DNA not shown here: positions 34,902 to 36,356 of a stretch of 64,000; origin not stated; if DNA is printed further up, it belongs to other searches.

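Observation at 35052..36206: eRF1/Pelota-like protein without GGQ encoded between the two subunit genes of a split B12 acyl-CoA mutase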

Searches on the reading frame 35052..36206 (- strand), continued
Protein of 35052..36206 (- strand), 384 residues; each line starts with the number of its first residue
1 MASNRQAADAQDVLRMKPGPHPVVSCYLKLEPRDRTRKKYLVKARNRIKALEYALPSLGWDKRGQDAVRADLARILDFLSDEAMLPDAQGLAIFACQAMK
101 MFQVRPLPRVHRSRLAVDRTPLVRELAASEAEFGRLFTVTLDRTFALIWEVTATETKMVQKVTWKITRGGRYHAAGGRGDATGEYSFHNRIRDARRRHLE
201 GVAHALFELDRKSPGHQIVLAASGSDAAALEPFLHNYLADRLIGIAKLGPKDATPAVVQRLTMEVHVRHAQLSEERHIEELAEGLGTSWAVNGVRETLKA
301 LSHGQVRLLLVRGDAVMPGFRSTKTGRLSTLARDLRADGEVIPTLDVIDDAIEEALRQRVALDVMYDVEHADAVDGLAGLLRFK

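Call 61: search_solved_structures(query=A2, max_evalue=1e-15, show_alignments=5)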
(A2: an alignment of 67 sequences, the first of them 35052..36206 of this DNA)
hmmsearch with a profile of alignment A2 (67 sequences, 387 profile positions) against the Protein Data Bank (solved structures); distinct sequences matched with E-value up to 1e-15: 5.
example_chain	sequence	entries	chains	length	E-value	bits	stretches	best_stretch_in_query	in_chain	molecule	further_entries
8v9j_z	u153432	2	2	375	1.4e-34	122.8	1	7-385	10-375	Ribosome hibernation factor Balon (MSMEG_1130)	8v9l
4af1_A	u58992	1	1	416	3.5e-25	91.9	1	8-386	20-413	PEPTIDE CHAIN RELEASE FACTOR SUBUNIT 1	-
8v9k_z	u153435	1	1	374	5.1e-19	71.6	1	48-386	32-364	Ribosome hibernation factor Balon (Rv2629)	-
3agk_A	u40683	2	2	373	9.3e-17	64.1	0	6-315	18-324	Peptide chain release factor subunit 1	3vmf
8rd8_B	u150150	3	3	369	8.2e-16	61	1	9-340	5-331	Methyl-accepting chemotaxis protein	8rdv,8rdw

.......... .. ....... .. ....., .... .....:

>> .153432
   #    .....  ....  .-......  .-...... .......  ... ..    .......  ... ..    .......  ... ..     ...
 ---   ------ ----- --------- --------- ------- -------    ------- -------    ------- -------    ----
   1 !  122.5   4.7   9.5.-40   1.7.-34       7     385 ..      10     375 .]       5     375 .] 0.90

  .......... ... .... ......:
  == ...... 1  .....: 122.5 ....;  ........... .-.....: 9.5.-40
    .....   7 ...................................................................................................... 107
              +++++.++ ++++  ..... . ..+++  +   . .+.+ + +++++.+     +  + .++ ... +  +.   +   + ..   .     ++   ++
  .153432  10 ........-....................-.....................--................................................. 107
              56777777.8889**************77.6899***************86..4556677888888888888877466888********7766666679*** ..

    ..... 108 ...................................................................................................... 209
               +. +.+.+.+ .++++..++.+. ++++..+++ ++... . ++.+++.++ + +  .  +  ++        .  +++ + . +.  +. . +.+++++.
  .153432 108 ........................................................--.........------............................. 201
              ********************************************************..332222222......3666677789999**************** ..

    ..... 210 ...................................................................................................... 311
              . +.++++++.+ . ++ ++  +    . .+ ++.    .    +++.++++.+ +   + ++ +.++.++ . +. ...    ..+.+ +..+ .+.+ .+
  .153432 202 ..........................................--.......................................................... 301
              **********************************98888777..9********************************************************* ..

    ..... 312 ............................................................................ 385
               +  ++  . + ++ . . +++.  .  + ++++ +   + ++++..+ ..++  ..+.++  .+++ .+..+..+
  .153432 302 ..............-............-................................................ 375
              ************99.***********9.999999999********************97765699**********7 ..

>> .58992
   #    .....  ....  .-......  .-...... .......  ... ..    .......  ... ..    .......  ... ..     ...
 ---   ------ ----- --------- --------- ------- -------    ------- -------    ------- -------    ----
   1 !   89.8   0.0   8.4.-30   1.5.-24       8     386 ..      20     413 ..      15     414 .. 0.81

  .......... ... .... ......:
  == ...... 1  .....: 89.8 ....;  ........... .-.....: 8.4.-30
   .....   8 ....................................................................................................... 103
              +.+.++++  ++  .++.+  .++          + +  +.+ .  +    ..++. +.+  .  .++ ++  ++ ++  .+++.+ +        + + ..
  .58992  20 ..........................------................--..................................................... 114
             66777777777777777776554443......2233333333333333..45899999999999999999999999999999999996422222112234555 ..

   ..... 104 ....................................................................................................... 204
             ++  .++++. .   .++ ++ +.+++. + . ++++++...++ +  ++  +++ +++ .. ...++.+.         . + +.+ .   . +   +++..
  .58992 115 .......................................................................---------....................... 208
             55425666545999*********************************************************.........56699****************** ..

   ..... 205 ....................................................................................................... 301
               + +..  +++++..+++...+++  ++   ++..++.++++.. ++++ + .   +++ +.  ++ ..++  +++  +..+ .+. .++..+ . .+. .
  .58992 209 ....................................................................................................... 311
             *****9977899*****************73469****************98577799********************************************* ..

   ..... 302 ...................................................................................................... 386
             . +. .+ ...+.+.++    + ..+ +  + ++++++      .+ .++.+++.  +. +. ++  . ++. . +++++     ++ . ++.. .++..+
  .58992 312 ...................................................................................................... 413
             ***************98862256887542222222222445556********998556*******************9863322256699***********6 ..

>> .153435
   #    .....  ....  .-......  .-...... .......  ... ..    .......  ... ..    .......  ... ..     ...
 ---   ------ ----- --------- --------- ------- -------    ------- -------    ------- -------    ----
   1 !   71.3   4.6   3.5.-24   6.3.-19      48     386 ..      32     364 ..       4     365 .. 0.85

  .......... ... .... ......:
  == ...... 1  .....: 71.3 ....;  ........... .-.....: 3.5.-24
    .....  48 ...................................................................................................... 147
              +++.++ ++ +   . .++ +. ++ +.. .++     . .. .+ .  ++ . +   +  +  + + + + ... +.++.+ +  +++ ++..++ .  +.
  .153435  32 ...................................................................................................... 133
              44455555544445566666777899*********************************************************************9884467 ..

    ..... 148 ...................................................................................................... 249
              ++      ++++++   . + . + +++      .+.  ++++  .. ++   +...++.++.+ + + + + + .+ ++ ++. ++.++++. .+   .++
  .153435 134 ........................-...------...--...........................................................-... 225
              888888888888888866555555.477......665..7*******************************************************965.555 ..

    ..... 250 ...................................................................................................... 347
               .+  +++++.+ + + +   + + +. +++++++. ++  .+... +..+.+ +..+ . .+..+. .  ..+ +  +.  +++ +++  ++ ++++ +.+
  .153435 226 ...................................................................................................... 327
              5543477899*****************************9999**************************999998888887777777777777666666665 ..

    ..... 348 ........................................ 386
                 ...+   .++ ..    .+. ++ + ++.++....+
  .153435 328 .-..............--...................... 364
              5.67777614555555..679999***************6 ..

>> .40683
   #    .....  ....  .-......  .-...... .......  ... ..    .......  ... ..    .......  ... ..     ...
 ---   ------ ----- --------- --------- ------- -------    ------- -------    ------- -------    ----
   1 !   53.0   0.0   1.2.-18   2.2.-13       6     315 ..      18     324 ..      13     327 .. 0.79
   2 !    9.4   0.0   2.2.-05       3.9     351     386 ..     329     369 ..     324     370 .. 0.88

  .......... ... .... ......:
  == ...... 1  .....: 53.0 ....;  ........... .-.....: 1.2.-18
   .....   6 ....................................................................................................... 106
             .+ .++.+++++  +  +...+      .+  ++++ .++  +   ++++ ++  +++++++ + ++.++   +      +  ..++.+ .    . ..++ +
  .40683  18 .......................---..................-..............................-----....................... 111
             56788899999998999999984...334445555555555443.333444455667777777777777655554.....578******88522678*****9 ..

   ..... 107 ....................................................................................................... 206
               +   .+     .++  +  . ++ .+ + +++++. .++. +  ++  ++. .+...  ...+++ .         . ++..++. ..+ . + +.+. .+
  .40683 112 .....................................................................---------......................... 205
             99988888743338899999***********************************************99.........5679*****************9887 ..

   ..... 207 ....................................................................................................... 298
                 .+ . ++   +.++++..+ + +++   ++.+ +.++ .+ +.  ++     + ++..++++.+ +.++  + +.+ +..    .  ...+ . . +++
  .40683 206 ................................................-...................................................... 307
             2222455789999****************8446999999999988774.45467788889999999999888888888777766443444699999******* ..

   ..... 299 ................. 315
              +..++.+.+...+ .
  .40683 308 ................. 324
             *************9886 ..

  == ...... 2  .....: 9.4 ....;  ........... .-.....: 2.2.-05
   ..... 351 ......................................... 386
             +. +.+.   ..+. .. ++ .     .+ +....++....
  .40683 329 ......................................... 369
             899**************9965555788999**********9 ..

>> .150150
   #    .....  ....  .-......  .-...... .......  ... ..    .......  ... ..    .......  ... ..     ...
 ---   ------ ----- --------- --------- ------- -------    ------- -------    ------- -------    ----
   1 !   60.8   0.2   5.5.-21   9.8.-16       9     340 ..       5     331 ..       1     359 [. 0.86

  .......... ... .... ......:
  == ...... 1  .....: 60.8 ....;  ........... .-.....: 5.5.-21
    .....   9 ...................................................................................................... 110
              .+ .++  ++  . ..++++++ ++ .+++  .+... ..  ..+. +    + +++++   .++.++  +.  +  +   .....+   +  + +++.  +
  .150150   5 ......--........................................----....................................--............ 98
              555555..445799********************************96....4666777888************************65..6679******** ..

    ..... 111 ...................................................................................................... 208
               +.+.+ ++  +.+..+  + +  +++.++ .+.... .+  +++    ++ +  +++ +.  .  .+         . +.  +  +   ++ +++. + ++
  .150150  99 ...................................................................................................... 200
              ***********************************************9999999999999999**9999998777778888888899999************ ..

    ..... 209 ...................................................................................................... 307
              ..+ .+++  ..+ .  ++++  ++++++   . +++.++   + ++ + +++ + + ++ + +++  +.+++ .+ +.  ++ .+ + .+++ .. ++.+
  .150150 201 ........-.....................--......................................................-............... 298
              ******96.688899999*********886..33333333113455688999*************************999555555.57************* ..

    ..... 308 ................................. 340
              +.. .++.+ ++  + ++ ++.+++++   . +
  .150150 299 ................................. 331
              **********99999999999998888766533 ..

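Call 62: search_protein_families(library=padloc, proteins=[window:35052-36206:-], max_evalue=0.01)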
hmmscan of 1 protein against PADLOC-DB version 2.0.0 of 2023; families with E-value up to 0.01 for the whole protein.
window:35052-36206:- (384 aa): 0 families

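Call 63: search_protein_families(library=pfam, alignment_id=A2, max_evalue=0.001)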
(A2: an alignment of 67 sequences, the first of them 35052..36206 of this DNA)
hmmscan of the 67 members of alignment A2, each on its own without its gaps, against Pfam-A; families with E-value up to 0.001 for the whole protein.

A. member 1, window:35052-36206:- (384 aa): 1 family
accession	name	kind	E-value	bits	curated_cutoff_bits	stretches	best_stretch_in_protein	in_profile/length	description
PF18854.6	baeRF_family10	-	9.1e-07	29.7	27.1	1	121-264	1-140/143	Bacterial archaeo-eukaryotic release factor family 10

B. families by the number of members that match (of 67 scanned): 11 families
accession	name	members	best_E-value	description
PF18854.6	baeRF_family10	67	1.9e-46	Bacterial archaeo-eukaryotic release factor family 10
PF18844.6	baeRF_family2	44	1.9e-15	Bacterial archaeo-eukaryotic release factor family 2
PF18856.6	baeRF_family12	41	2.9e-21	Bacterial archaeo-eukaryotic release factor family 12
PF18845.6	baeRF_family3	40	2.8e-10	Bacterial archaeo-eukaryotic release factor family 3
PF10116.14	Host_attach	27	1.3e-07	Protein required for attachment to host cells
PF03465.20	eRF1_3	19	9.8e-08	eRF1 domain 3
PF03464.20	eRF1_2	13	5.6e-09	eRF1 domain 2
PF18846.6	baeRF_family5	12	3e-06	Bacterial archaeo-eukaryotic release factor family 5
PF18859.6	acVLRF1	11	2.2e-10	Actinobacteria/chloroflexi VLRF1 release factor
PF13248.11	Zn_ribbon_3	1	0.00043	zinc-ribbon domain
PF03902.18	Gal4_dimer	1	0.00054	Gal4-like dimerisation domain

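Call 64: search_protein_families(library=pfam, proteins=[P0217, P0229, P0254, P0241, P0129, P0214, P0220, P0167, P0255, P0122], max_evalue=0.00001)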
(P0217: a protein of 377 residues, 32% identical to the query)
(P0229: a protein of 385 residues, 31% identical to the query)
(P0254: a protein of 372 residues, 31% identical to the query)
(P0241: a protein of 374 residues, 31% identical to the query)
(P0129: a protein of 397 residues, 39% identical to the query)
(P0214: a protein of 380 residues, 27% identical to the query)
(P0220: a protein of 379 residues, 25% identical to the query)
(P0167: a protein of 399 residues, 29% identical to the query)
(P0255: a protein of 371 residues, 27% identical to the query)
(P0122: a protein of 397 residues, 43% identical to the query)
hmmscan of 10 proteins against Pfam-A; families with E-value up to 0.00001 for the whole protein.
P0217 (377 aa): 4 families
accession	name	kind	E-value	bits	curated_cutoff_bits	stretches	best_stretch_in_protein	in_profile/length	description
PF18854.6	baeRF_family10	-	1e-27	97.6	27.1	1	120-255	1-140/143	Bacterial archaeo-eukaryotic release factor family 10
PF18859.6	acVLRF1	-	1e-09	39.1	27.1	1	163-236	31-104/130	Actinobacteria/chloroflexi VLRF1 release factor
PF18844.6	baeRF_family2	-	6.4e-08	33.3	26.9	1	138-276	5-147/149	Bacterial archaeo-eukaryotic release factor family 2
PF03464.20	eRF1_2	-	2.8e-06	28.1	27.1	1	135-222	2-92/133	eRF1 domain 2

P0229 (385 aa): 3 families
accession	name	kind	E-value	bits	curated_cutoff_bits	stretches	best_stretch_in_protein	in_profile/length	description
PF18854.6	baeRF_family10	-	4.2e-26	92.4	27.1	1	114-246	1-136/143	Bacterial archaeo-eukaryotic release factor family 10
PF18844.6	baeRF_family2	-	1.3e-13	51.7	26.9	1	129-272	2-148/149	Bacterial archaeo-eukaryotic release factor family 2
PF18859.6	acVLRF1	-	3.5e-10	40.6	27.1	1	158-223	31-97/130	Actinobacteria/chloroflexi VLRF1 release factor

P0254 (372 aa): 7 families
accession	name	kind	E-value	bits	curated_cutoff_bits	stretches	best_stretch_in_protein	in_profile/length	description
PF18854.6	baeRF_family10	-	1.9e-46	158.3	27.1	1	111-249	1-143/143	Bacterial archaeo-eukaryotic release factor family 10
PF18844.6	baeRF_family2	-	1.5e-10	41.8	26.9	1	125-229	1-107/149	Bacterial archaeo-eukaryotic release factor family 2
PF18859.6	acVLRF1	-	2.4e-10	41.2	27.1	1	125-246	2-122/130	Actinobacteria/chloroflexi VLRF1 release factor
PF03464.20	eRF1_2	-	6.9e-09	36.6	27.1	1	126-213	2-92/133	eRF1 domain 2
PF18856.6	baeRF_family12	-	5.1e-07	30.8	27.7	0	128-238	4-131/138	Bacterial archaeo-eukaryotic release factor family 12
PF10116.14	Host_attach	-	1.6e-06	29.2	26.7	1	157-244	45-137/138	Protein required for attachment to host cells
PF18845.6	baeRF_family3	-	4.1e-06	27.7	31.5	1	125-278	1-158/168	Bacterial archaeo-eukaryotic release factor family 3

P0241 (374 aa): 4 families
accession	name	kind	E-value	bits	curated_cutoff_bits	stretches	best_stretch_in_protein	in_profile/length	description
PF18854.6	baeRF_family10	-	1.4e-25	90.6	27.1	1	119-256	1-142/143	Bacterial archaeo-eukaryotic release factor family 10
PF18859.6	acVLRF1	-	2.2e-10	41.3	27.1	1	132-254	1-122/130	Actinobacteria/chloroflexi VLRF1 release factor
PF03464.20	eRF1_2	-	5.6e-09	36.9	27.1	1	136-246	4-115/133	eRF1 domain 2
PF18844.6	baeRF_family2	-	4.6e-06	27.2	26.9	1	135-275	3-147/149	Bacterial archaeo-eukaryotic release factor family 2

P0129 (397 aa): 2 families
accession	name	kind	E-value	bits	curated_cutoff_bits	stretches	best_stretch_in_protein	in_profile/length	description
PF18854.6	baeRF_family10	-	3.3e-16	60.3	27.1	1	134-277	1-140/143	Bacterial archaeo-eukaryotic release factor family 10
PF18844.6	baeRF_family2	-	1.3e-11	45.3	26.9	1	149-298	2-147/149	Bacterial archaeo-eukaryotic release factor family 2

P0214 (380 aa): 3 families
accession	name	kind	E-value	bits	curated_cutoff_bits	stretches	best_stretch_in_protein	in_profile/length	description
PF18854.6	baeRF_family10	-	1.6e-31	109.9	27.1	1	119-259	1-142/143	Bacterial archaeo-eukaryotic release factor family 10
PF18844.6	baeRF_family2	-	5.6e-09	36.7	26.9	1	135-279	3-148/149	Bacterial archaeo-eukaryotic release factor family 2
PF18845.6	baeRF_family3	-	2.4e-08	34.9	31.5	1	133-292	1-161/168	Bacterial archaeo-eukaryotic release factor family 3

P0220 (379 aa): 1 family
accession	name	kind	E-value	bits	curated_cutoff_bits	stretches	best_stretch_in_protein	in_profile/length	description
PF18854.6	baeRF_family10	-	3.8e-24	86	27.1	1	118-259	1-143/143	Bacterial archaeo-eukaryotic release factor family 10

P0167 (399 aa): 4 families
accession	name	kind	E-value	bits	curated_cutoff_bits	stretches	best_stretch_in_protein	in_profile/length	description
PF18854.6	baeRF_family10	-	2.1e-14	54.5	27.1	1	120-277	3-141/143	Bacterial archaeo-eukaryotic release factor family 10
PF18856.6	baeRF_family12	-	2.1e-08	35.3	27.7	1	136-272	5-136/138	Bacterial archaeo-eukaryotic release factor family 12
PF18845.6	baeRF_family3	-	1.7e-06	28.9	31.5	1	138-316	7-167/168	Bacterial archaeo-eukaryotic release factor family 3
PF03465.20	eRF1_3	-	8.9e-06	26.6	25.8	0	285-398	3-105/106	eRF1 domain 3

P0255 (371 aa): 1 family
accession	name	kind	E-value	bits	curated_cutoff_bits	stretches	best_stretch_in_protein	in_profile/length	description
PF18854.6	baeRF_family10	-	5.9e-18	65.9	27.1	1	114-252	1-142/143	Bacterial archaeo-eukaryotic release factor family 10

P0122 (397 aa): 2 families
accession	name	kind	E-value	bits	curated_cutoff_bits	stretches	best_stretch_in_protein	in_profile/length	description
PF18854.6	baeRF_family10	-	1.2e-12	48.7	27.1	1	134-279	1-142/143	Bacterial archaeo-eukaryotic release factor family 10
PF18844.6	baeRF_family2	-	3.4e-10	40.7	26.9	1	149-299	2-148/149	Bacterial archaeo-eukaryotic release factor family 2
